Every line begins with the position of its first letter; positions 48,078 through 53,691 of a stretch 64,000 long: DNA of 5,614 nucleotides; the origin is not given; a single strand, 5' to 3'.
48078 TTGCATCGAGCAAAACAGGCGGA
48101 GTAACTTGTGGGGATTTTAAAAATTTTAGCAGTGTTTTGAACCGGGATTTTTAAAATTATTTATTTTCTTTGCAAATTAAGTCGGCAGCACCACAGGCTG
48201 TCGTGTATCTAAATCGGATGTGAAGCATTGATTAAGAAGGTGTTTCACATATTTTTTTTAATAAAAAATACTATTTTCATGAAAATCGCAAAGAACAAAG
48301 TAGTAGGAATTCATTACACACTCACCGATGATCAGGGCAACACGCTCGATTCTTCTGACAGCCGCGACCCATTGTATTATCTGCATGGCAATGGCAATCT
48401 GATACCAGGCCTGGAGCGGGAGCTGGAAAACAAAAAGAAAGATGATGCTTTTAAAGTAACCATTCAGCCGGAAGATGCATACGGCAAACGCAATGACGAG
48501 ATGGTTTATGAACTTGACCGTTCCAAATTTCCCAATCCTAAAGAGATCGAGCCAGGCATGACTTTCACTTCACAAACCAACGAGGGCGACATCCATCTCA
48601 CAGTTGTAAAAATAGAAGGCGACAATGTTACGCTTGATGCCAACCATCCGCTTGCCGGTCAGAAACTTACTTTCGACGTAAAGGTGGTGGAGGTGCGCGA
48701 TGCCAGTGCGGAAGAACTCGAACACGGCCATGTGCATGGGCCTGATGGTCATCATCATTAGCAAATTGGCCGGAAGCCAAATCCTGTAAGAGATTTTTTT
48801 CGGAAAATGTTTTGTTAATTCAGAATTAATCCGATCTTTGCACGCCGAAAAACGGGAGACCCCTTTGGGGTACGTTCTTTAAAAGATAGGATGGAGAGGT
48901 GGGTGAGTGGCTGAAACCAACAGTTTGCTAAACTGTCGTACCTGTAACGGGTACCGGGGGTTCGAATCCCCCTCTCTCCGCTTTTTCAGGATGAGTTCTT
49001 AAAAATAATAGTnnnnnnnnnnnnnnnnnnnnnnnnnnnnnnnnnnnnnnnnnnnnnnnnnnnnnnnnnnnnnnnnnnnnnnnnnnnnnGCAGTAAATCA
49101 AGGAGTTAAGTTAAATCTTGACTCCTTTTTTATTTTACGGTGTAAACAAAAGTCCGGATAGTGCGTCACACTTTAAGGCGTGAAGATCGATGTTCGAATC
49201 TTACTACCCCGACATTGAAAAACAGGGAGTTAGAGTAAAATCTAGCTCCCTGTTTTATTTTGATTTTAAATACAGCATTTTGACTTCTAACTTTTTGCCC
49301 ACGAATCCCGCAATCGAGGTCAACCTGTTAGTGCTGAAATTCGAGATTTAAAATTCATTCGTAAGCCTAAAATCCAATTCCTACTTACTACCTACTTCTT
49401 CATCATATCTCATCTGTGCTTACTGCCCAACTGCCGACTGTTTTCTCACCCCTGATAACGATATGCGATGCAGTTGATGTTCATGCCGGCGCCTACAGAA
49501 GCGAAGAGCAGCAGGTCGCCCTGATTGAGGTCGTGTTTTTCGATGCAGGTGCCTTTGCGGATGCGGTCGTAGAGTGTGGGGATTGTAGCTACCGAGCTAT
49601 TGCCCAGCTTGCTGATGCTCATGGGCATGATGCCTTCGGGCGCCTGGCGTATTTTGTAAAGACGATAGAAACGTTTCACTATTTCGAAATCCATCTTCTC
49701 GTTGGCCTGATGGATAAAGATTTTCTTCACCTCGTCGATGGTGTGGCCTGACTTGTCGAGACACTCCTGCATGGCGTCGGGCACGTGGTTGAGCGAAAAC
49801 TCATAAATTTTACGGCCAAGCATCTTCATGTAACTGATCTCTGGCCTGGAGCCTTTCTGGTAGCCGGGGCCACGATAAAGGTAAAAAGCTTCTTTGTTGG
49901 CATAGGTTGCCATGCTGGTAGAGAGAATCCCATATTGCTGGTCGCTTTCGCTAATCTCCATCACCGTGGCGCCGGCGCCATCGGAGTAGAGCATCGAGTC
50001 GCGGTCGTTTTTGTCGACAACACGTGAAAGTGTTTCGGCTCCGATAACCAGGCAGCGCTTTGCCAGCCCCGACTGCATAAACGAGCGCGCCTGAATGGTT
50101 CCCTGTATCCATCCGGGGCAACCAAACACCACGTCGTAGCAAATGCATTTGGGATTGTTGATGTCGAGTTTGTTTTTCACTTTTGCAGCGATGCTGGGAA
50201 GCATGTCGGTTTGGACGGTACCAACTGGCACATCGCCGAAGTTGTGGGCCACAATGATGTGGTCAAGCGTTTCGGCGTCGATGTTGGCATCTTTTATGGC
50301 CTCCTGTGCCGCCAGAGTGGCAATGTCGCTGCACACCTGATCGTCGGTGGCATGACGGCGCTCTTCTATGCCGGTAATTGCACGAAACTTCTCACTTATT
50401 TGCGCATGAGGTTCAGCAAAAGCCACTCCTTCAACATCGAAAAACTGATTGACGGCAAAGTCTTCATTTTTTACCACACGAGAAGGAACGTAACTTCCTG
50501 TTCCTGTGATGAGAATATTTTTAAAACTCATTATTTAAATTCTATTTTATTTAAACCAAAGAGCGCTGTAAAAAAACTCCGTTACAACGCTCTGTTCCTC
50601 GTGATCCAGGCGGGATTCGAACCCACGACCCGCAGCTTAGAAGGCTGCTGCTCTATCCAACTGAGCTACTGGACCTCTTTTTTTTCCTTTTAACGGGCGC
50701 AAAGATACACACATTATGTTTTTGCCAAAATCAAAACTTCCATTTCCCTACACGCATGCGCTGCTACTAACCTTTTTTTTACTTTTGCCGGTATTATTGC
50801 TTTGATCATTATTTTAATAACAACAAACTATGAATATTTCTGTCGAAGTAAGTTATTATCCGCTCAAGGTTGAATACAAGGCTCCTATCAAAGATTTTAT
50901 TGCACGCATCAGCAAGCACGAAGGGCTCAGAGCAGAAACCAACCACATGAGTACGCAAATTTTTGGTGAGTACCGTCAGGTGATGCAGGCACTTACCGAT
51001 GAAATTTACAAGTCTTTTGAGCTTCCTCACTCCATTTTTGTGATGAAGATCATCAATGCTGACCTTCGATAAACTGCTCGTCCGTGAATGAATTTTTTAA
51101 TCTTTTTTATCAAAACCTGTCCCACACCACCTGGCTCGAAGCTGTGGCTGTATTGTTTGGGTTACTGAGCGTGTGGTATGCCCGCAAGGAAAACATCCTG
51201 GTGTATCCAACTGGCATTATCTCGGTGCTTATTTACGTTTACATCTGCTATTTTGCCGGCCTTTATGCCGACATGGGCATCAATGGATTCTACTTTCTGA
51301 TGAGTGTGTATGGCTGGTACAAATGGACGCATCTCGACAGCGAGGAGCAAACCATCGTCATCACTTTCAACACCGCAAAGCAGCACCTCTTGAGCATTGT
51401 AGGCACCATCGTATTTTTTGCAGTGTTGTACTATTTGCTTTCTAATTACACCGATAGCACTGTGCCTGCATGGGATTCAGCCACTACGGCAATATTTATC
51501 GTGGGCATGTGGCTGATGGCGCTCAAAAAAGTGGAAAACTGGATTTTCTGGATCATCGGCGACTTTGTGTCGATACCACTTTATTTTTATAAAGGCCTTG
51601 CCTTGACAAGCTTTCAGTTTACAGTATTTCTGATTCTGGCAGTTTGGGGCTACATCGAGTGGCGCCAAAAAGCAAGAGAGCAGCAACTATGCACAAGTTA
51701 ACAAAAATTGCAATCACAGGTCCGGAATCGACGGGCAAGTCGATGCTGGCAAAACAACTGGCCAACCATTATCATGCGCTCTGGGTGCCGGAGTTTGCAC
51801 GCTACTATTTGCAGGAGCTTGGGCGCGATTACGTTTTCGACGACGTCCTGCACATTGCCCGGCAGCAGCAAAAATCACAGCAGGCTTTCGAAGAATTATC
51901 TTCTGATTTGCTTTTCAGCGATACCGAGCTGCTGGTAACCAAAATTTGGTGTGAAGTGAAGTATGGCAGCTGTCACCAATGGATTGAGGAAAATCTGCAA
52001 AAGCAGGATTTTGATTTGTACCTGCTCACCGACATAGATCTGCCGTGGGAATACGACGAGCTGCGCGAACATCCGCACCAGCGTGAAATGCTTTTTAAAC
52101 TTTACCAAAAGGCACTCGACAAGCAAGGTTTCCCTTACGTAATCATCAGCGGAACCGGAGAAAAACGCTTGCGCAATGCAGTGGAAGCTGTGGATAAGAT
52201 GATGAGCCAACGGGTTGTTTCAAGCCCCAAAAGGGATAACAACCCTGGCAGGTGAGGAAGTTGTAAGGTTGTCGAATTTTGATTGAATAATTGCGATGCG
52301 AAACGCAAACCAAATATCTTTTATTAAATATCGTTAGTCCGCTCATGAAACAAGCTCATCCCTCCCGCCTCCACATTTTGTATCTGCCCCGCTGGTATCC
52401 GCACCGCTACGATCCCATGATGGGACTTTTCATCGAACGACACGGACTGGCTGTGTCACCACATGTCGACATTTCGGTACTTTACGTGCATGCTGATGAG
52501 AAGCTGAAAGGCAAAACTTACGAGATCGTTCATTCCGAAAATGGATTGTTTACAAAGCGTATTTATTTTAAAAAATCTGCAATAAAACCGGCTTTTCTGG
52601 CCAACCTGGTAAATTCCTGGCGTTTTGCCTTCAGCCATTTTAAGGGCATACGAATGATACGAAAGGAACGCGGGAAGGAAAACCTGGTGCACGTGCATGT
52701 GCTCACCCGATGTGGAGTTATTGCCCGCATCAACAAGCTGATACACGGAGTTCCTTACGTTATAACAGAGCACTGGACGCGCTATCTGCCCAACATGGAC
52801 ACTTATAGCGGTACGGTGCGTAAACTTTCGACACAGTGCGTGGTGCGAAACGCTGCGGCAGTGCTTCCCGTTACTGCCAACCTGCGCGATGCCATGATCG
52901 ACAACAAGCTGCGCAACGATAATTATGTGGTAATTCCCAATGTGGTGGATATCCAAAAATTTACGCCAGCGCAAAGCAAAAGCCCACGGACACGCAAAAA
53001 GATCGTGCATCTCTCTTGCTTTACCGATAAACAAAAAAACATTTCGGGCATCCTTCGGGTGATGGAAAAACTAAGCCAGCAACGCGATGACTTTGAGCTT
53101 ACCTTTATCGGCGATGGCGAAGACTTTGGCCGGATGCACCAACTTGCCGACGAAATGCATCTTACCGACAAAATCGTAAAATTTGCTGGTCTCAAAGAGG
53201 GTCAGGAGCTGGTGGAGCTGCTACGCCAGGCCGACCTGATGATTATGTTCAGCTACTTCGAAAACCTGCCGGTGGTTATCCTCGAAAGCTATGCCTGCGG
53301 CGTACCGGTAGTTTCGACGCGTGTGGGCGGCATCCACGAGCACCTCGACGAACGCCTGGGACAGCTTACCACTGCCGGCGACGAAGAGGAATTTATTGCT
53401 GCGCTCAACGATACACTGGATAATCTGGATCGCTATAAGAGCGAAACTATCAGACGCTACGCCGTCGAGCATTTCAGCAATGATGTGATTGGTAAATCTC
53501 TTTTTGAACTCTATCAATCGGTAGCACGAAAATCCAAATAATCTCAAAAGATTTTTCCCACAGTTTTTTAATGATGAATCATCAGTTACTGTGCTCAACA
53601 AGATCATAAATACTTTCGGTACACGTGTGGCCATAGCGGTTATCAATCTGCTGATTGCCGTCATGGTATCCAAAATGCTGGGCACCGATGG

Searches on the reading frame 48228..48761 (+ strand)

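Call 82: search_protein_families(library=ncbifam, proteins=[window:48228-48761:+], max_evalue=0.00001)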
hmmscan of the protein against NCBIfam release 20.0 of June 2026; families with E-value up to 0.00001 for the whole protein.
window:48228-48761:+ (177 aa): 2 families
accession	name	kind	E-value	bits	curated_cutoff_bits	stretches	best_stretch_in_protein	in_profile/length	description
NF008008.0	PRK10737.1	equivalog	1.1e-41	142.8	174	1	18-177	1-160/196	peptidylprolyl isomerase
NF011676.0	PRK15095.1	equivalog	3.8e-21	75.2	125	1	19-162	4-149/156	FKBP-type peptidyl-prolyl cis-trans isomerase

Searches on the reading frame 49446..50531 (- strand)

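Call 64: search_protein_families(library=pfam, proteins=[window:49446-50531:-], max_evalue=0.00001)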
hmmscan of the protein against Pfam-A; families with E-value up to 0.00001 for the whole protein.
window:49446-50531:- (361 aa): 3 families
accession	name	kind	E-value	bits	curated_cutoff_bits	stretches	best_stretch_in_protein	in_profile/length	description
PF08545.16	ACP_syn_III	-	2.8e-18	66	24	1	132-209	1-78/80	3-Oxoacyl-[acyl-carrier-protein (ACP)] synthase III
PF08541.16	ACP_syn_III_C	-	1.3e-10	41.7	26.6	1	258-359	1-90/90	3-Oxoacyl-[acyl-carrier-protein (ACP)] synthase III C terminal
PF00108.29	Thiolase_N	-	4.8e-06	26.6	26.4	0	53-180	9-127/260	Thiolase, N-terminal domain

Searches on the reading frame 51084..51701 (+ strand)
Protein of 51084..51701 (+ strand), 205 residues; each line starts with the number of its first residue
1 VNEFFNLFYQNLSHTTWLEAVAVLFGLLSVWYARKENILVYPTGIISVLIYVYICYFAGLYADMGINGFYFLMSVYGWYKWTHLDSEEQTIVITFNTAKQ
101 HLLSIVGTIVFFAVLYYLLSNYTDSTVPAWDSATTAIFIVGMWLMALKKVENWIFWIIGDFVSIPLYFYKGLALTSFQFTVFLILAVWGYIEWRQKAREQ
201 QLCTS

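Call 82: search_protein_families(library=ncbifam, proteins=[window:51084-51701:+], max_evalue=0.00001)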
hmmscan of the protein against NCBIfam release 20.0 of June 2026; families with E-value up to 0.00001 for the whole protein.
window:51084-51701:+ (205 aa): 2 families
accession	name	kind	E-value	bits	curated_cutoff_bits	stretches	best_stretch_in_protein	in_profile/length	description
TIGR01528.1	NMN_trans_PnuC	equivalog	5.1e-33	114.6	42.45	1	16-199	2-187/187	nicotinamide riboside transporter PnuC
NF011926.0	PRK15397.1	subfamily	1.7e-29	103.4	335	2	15-116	22-124/239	nicotinamide riboside transporter PnuC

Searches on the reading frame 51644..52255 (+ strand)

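Call 82: search_protein_families(library=ncbifam, proteins=[window:51644-52255:+], max_evalue=0.00001)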
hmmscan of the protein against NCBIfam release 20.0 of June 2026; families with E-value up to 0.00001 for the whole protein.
window:51644-52255:+ (203 aa): 2 families
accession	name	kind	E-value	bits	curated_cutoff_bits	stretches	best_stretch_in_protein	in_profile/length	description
TIGR01526.1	nadR_NMN_Atrans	equivalog_domain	4.5e-26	91.9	341.15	1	20-173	163-321/325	nicotinamide-nucleotide adenylyltransferase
NF005988.0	PRK08099.1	equivalog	1.3e-18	67.3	201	1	19-189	231-408/411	multifunctional transcriptional regulator/nicotinamide-nucleotide adenylyltransferase/ribosylnicotinamide kinase NadR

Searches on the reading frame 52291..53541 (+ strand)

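Call 64: search_protein_families(library=pfam, proteins=[window:52291-53541:+], max_evalue=0.00001)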
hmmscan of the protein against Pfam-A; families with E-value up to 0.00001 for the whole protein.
window:52291-53541:+ (416 aa): 5 families
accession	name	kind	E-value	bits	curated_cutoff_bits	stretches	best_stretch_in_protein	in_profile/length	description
PF00534.26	Glycos_transf_1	-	2.1e-25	89.7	26.4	1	225-379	5-159/172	Glycosyl transferases group 1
PF13692.12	Glyco_trans_1_4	-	7.2e-25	88.3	27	1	236-378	2-142/142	Glycosyl transferases group 1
PF13579.12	Glyco_trans_4_4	-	3.5e-10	40.9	29.7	1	120-217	64-157/158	Glycosyl transferase 4-like domain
PF13439.12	Glyco_transf_4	-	4.8e-10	40.2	28.5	1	109-222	53-169/170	Glycosyltransferase Family 4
PF20706.3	GT4-conflict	-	9.9e-10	38.4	26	1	181-377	140-356/385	Family 4 Glycosyltransferase in conflict systems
